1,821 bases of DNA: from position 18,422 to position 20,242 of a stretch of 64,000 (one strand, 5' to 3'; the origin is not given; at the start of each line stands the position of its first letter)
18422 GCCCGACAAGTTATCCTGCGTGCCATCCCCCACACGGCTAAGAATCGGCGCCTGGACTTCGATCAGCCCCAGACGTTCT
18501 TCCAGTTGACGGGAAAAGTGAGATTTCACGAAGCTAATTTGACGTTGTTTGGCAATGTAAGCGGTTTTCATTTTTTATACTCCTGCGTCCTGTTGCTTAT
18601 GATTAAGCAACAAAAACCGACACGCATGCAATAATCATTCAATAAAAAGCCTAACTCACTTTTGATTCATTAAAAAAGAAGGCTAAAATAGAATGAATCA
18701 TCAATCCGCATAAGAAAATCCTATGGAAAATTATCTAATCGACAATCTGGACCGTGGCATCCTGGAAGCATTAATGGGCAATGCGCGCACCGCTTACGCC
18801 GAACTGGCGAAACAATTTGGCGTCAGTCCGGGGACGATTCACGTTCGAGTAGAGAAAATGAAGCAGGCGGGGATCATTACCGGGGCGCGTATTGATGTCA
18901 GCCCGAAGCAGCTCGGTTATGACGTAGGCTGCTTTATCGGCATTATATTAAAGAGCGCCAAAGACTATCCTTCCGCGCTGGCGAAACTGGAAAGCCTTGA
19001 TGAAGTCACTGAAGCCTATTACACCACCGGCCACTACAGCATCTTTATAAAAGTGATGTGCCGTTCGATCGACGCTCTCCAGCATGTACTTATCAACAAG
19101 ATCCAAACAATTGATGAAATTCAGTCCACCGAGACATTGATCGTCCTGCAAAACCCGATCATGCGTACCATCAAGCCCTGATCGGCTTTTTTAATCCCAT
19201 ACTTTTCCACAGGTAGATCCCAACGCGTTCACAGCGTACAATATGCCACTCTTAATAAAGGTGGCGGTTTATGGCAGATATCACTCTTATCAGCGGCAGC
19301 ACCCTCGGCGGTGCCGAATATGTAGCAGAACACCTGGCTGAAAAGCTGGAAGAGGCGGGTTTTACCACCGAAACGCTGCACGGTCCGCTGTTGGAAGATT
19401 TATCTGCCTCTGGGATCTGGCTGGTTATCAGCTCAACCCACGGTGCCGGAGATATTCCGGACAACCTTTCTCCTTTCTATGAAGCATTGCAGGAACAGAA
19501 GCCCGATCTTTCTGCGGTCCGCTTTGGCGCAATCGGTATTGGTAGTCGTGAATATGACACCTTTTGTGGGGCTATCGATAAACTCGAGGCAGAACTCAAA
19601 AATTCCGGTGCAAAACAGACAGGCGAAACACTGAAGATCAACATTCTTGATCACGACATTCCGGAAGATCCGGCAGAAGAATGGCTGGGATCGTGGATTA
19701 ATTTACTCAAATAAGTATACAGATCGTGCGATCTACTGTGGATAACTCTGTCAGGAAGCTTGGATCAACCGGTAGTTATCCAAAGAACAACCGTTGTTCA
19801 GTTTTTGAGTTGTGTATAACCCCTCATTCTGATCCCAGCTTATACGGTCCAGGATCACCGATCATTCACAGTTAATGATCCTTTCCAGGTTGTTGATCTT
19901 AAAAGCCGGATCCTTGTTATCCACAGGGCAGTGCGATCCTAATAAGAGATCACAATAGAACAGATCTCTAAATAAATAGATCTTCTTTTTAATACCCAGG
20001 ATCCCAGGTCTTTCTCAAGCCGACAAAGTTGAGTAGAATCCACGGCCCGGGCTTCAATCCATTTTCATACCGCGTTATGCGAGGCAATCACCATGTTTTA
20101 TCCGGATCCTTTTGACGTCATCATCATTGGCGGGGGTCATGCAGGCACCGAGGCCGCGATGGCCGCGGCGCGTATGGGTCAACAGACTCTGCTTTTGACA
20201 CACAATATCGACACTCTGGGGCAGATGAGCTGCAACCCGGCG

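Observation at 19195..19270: mioC promoter with DnaA-box-like site directing transcription into oriC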

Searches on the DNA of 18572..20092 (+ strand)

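Call 5: search_dna_similar(query=window:18572-20092:+, collection=ecoli_genomes, mode=near, max_rows=15)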
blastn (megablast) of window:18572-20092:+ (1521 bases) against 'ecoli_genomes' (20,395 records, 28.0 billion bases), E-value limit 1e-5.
Records with a match: 5424; places in all: 5813; records where one place covers at least 80% of the query: 5074.
Genomes with a match: 5424 of 5426; with a place that covers at least 80% of the query: 5074. Places per genome that has any: lowest 1, median 1, highest 2. On chromosomes: 5813 places; on plasmids: 0.
Best place of each record, by identity: >=99% 1242; 95-99% 4182.
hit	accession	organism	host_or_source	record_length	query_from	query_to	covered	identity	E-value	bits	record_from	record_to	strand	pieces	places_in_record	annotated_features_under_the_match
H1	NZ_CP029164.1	Escherichia coli strain 104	chicken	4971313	1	1521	100%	100.0%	0e+0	2809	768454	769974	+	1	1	asnC: transcriptional regulator AsnC | mioC: FMN-binding protein MioC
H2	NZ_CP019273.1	Escherichia coli strain 13P477T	pig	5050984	1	1521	100%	100.0%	0e+0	2809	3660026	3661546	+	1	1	asnC: transcriptional regulator AsnC | mioC: FMN-binding protein MioC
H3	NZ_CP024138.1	Escherichia coli strain 14EC020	clinical patient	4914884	1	1521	100%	100.0%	0e+0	2809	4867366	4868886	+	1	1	asnC: transcriptional regulator AsnC | mioC: FMN-binding protein MioC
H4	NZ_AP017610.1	Escherichia coli strain 20Ec-P-124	Sus scrofa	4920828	1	1521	100%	100.0%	0e+0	2809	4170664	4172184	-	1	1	asnC: transcriptional regulator AsnC | mioC: FMN-binding protein MioC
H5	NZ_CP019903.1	Escherichia coli strain MDR_56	Homo sapiens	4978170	1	1521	100%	100.0%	0e+0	2809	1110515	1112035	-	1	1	asnC: transcriptional regulator AsnC | mioC: FMN-binding protein MioC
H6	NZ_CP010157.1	Escherichia coli strain D10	dog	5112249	1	1521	100%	100.0%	0e+0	2809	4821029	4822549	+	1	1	asnC: transcriptional regulator AsnC | mioC: FMN-binding protein MioC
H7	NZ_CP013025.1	Escherichia coli strain 2009C-3133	Homo sapiens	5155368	1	1521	100%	100.0%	0e+0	2809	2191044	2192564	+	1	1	asnC: transcriptional regulator AsnC | mioC: FMN-binding protein MioC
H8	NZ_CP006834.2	Escherichia coli APEC O2-211 strain APEC O2-211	Gallus gallus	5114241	1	1521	100%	100.0%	0e+0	2809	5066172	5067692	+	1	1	asnC: transcriptional regulator AsnC | mioC: FMN-binding protein MioC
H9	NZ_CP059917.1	Escherichia coli strain 64.1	Turkey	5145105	1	1521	100%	100.0%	0e+0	2809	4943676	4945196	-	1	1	asnC: transcriptional regulator AsnC | mioC: FMN-binding protein MioC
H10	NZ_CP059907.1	Escherichia coli strain 181.1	Turkey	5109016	1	1521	100%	100.0%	0e+0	2809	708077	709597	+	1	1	asnC: transcriptional regulator AsnC | mioC: FMN-binding protein MioC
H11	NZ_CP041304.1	Escherichia coli strain MSHS 133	Homo sapiens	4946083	1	1521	100%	100.0%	0e+0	2809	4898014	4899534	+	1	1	asnC: transcriptional regulator AsnC | mioC: FMN-binding protein MioC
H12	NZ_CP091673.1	Escherichia coli strain KKo009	river water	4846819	1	1521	100%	100.0%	0e+0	2809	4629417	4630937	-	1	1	asnC: transcriptional regulator AsnC | mioC: FMN-binding protein MioC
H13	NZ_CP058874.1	Escherichia coli strain STLEFF_47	Stanley WWTPs_47 WWTPs effluent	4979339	1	1521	100%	100.0%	0e+0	2809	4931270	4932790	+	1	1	asnC: transcriptional regulator AsnC | mioC: FMN-binding protein MioC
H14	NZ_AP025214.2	Escherichia coli strain 2017.09.02CC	Homo sapiens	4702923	1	1521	100%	100.0%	0e+0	2809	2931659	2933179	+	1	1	asnC: transcriptional regulator AsnC | mioC: FMN-binding protein MioC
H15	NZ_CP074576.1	Escherichia coli strain CS18F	Chicken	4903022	1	1521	100%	100.0%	0e+0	2809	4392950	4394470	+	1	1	asnC: transcriptional regulator AsnC | mioC: FMN-binding protein MioC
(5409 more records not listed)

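Call 29: search_dna_similar(query=window:19165-19275:+, collection=ecoli_genomes, mode=near, rows=spread, max_rows=12)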
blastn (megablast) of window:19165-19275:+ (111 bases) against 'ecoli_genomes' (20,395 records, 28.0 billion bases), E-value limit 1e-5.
Records with a match: 5424; places in all: 5426; records where one place covers at least 80% of the query: 5424.
Genomes with a match: 5424 of 5426; with a place that covers at least 80% of the query: 5424. Places per genome that has any: lowest 1, median 1, highest 2. On chromosomes: 5426 places; on plasmids: 0.
Best place of each record, by identity: >=99% 2441; 95-99% 2983.
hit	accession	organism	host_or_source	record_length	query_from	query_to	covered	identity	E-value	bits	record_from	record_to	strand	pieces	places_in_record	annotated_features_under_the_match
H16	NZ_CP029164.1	Escherichia coli strain 104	chicken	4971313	1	111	100%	100.0%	2e-50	206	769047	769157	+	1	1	asnC: transcriptional regulator AsnC | mioC: FMN-binding protein MioC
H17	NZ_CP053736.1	Escherichia coli strain CP8-3_Sichuan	pig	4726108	1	111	100%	99.1%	1e-48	200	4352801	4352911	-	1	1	asnC: transcriptional regulator AsnC | mioC: FMN-binding protein MioC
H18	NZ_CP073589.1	Escherichia coli strain MFDS1006657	Beef Ribs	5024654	1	111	100%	99.1%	1e-48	200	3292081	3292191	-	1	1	asnC: transcriptional regulator AsnC | mioC: FMN-binding protein MioC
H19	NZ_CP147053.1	Escherichia coli strain 1008S13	river water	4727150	1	111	100%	99.1%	1e-48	200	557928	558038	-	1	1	asnC: transcriptional regulator AsnC | mioC: FMN-binding protein MioC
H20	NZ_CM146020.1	Escherichia coli strain XPF_3_complete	Pork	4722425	1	111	100%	99.1%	1e-48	200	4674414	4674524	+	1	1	asnC: transcriptional regulator AsnC | mioC: FMN-binding protein MioC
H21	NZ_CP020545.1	Escherichia coli strain ZJ3920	Homo sapiens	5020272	1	111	100%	98.2%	4e-47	195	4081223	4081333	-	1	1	asnC: transcriptional regulator AsnC | mioC: FMN-binding protein MioC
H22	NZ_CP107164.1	Escherichia coli strain R9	human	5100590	1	111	100%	98.2%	4e-47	195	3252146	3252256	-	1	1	asnC: transcriptional regulator AsnC | mioC: FMN-binding protein MioC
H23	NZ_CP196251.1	Escherichia coli strain AH21I008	Homo sapiens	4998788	1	111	100%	98.2%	4e-47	195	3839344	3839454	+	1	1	asnC: transcriptional regulator AsnC | mioC: FMN-binding protein MioC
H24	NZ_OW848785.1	Escherichia coli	Homo sapiens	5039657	1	111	100%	98.2%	4e-47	195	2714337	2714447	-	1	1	asnC: transcriptional regulator AsnC | mioC: FMN-binding protein MioC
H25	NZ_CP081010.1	Escherichia coli strain 25POL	LAB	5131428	1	111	100%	97.3%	2e-45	189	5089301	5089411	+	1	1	asnC: transcriptional regulator AsnC | mioC: FMN-binding protein MioC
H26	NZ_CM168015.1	Escherichia coli strain PEC209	Sus scrofa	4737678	1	111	100%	97.3%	2e-45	189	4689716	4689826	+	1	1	asnC: transcriptional regulator AsnC | mioC: FMN-binding protein MioC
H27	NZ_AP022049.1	Escherichia coli strain WP4-S17-ESBL-08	-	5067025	7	111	95%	99.0%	2e-45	189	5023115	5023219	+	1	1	mioC: FMN-binding protein MioC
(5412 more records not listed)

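Call 43: search_dna_similar(query=window:19191-19242:+, collection=ecoli_genomes, mode=near, rows=spread, max_rows=8, max_evalue=0.001)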
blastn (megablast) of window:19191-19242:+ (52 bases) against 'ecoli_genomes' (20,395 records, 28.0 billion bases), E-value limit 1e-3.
Records with a match: 5424; places in all: 5426; records where one place covers at least 80% of the query: 5424.
Genomes with a match: 5424 of 5426; with a place that covers at least 80% of the query: 5424. Places per genome that has any: lowest 1, median 1, highest 2. On chromosomes: 5426 places; on plasmids: 0.
Best place of each record, by identity: >=99% 5010; 95-99% 414.
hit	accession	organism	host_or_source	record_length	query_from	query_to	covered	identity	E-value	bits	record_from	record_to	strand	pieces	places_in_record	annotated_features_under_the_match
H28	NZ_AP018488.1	Escherichia coli O157:H7 strain PV15-279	Homo sapiens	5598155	1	52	100%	100.0%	4e-18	97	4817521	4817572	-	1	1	none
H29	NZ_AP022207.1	Escherichia coli strain WP7-S18-ESBL-09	-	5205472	1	52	100%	100.0%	4e-18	97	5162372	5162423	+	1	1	none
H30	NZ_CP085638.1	Escherichia coli strain fEC.1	pigeon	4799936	1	52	100%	100.0%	4e-18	97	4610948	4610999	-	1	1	none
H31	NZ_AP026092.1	Escherichia coli strain 27_141091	Homo sapiens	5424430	1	52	100%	100.0%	4e-18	97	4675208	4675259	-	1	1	none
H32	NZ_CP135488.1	Escherichia coli strain isolateD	Homo sapiens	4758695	1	52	100%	100.0%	4e-18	97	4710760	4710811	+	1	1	none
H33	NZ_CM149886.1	Escherichia coli strain 1532WA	Homo sapiens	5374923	1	52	100%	100.0%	4e-18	97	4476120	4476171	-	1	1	none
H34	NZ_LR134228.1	Escherichia coli strain NCTC9699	missing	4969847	1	52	100%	100.0%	4e-18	97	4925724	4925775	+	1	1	none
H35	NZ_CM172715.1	Escherichia coli strain FCI56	Homo sapiens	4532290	1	52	100%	98.1%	2e-16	92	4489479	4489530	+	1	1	none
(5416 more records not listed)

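Call 45: search_dna_similar(query=window:18572-20092:+, collection=ecoli_genomes, mode=near, rows=spread, max_rows=25)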
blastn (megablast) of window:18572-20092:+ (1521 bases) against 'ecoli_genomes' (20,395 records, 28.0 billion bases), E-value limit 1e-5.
Records with a match: 5424; places in all: 5813; records where one place covers at least 80% of the query: 5074.
Genomes with a match: 5424 of 5426; with a place that covers at least 80% of the query: 5074. Places per genome that has any: lowest 1, median 1, highest 2. On chromosomes: 5813 places; on plasmids: 0.
Best place of each record, by identity: >=99% 1242; 95-99% 4182.
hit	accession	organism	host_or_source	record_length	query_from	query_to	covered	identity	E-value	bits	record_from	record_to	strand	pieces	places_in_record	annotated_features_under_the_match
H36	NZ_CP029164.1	Escherichia coli strain 104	chicken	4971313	1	1521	100%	100.0%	0e+0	2809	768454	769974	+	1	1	asnC: transcriptional regulator AsnC | mioC: FMN-binding protein MioC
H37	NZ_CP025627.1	Escherichia coli strain SCEC020007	Homo sapiens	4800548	1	1521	100%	99.0%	0e+0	2726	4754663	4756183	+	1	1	asnC: transcriptional regulator AsnC | mioC: FMN-binding protein MioC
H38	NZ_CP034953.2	Escherichia coli strain MT102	missing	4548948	1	1521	100%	99.0%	0e+0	2726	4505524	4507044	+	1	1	asnC: transcriptional regulator AsnC | mioC: FMN-binding protein MioC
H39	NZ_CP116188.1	Escherichia coli strain DETEC-E223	bed curtain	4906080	1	1521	100%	99.0%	0e+0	2726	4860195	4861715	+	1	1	asnC: transcriptional regulator AsnC | mioC: FMN-binding protein MioC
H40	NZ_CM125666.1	Escherichia coli strain 2020S05-013-18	not applicable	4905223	1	1521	100%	99.0%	0e+0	2726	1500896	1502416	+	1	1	asnC: transcriptional regulator AsnC | mioC: FMN-binding protein MioC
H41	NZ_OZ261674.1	Escherichia coli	restricted access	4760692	1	1521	100%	99.0%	0e+0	2726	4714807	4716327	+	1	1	asnC: transcriptional regulator AsnC | mioC: FMN-binding protein MioC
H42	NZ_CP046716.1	Escherichia coli strain T16R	pet dog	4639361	1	1521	100%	98.9%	0e+0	2721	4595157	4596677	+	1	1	asnC: transcriptional regulator AsnC | mioC: FMN-binding protein MioC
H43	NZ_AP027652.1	Escherichia coli strain PSJ-42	Homo sapiens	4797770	1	1521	100%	98.9%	0e+0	2721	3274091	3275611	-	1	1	asnC: transcriptional regulator AsnC | mioC: FMN-binding protein MioC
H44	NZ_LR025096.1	Escherichia coli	-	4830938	1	1521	100%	98.9%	0e+0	2721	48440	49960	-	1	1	asnC: transcriptional regulator AsnC | mioC: FMN-binding protein MioC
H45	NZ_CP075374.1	Escherichia coli strain no107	stool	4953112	1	1521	100%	98.9%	0e+0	2715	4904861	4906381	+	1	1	asnC: transcriptional regulator AsnC | mioC: FMN-binding protein MioC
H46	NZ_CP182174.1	Escherichia coli strain CUPF06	Pig Feces, Farm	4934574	1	1521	100%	98.9%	0e+0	2715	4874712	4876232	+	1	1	asnC: transcriptional regulator AsnC | mioC: FMN-binding protein MioC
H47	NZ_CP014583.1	Escherichia coli strain CFSAN004176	Homo sapiens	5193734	1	1521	100%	98.8%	0e+0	2710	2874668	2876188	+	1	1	asnC: transcriptional regulator AsnC | mioC: FMN-binding protein MioC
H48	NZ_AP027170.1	Escherichia coli strain 20.1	Bos taurus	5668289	1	1521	100%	98.8%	0e+0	2708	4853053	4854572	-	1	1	asnC: transcriptional regulator AsnC | mioC: FMN-binding protein MioC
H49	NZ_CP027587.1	Escherichia coli strain 2013C-4974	Homo sapiens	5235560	1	1521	100%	98.7%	0e+0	2699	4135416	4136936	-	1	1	asnC: transcriptional regulator AsnC | mioC: FMN-binding protein MioC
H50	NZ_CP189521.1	Escherichia coli strain N273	Homo sapiens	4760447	1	1521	100%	98.7%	0e+0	2699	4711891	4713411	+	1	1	asnC: transcriptional regulator AsnC | mioC: FMN-binding protein MioC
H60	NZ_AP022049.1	Escherichia coli strain WP4-S17-ESBL-08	-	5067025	600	1521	61%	98.7%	0e+0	1637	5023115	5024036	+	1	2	mioC: FMN-binding protein MioC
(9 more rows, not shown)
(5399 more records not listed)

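Call 46: get_annotated_region(hit=H60, flank=3500)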
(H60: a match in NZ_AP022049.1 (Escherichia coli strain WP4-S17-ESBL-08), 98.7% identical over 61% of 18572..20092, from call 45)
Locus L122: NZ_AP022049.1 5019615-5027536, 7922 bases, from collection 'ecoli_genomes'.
description: Escherichia coli strain WP4-S17-ESBL-08 chromosome, complete genome
organism: Escherichia coli strain WP4-S17-ESBL-08 (NCBI taxid 562)
replicon: chromosome; assembly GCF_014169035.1
host: -; source: -; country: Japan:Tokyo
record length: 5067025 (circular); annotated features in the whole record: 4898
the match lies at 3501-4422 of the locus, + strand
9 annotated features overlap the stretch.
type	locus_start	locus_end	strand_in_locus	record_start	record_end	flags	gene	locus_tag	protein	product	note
CDS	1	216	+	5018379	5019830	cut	viaA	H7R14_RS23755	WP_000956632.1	ATPase RavA stimulator ViaA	-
CDS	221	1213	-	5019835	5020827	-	asnA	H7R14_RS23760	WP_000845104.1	aspartate--ammonia ligase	-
CDS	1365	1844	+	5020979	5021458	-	asnC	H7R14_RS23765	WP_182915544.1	transcriptional regulator AsnC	-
CDS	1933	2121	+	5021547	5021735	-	-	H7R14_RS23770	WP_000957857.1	hypothetical protein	-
CDS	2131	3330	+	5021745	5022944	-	-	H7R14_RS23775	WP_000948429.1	IS91 family transposase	-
CDS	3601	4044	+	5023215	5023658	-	mioC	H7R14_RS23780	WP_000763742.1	FMN-binding protein MioC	-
CDS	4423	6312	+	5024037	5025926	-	mnmG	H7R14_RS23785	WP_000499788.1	tRNA uridine-5-carboxymethylaminomethyl(34) synthesis enzyme MnmG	-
CDS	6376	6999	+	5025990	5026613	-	rsmG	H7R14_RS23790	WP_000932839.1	16S rRNA (guanine(527)-N(7))-methyltransferase RsmG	-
CDS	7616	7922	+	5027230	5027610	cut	atpI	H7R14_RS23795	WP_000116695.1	F0F1 ATP synthase subunit I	-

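Call 52: search_dna_similar(query=window:19229-19259:+, collection=ecoli_genomes, mode=near, max_rows=3, max_evalue=0.01)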
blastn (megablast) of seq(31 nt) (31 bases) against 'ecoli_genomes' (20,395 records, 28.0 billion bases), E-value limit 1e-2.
Records with a match: 68; places in all: 68; records where one place covers at least 80% of the query: 68.
Genomes with a match: 68 of 5426; with a place that covers at least 80% of the query: 68. Places per genome that has any: lowest 1, median 1, highest 1. On chromosomes: 68 places; on plasmids: 0.
Best place of each record, by identity: >=99% 68.
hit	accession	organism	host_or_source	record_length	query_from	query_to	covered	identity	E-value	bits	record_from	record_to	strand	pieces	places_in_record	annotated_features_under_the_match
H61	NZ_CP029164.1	Escherichia coli strain 104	chicken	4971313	1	31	100%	100.0%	4e-7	58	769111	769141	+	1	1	none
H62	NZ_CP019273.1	Escherichia coli strain 13P477T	pig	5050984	1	31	100%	100.0%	4e-7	58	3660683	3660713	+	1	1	none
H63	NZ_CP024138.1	Escherichia coli strain 14EC020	clinical patient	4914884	1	31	100%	100.0%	4e-7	58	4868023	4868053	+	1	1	none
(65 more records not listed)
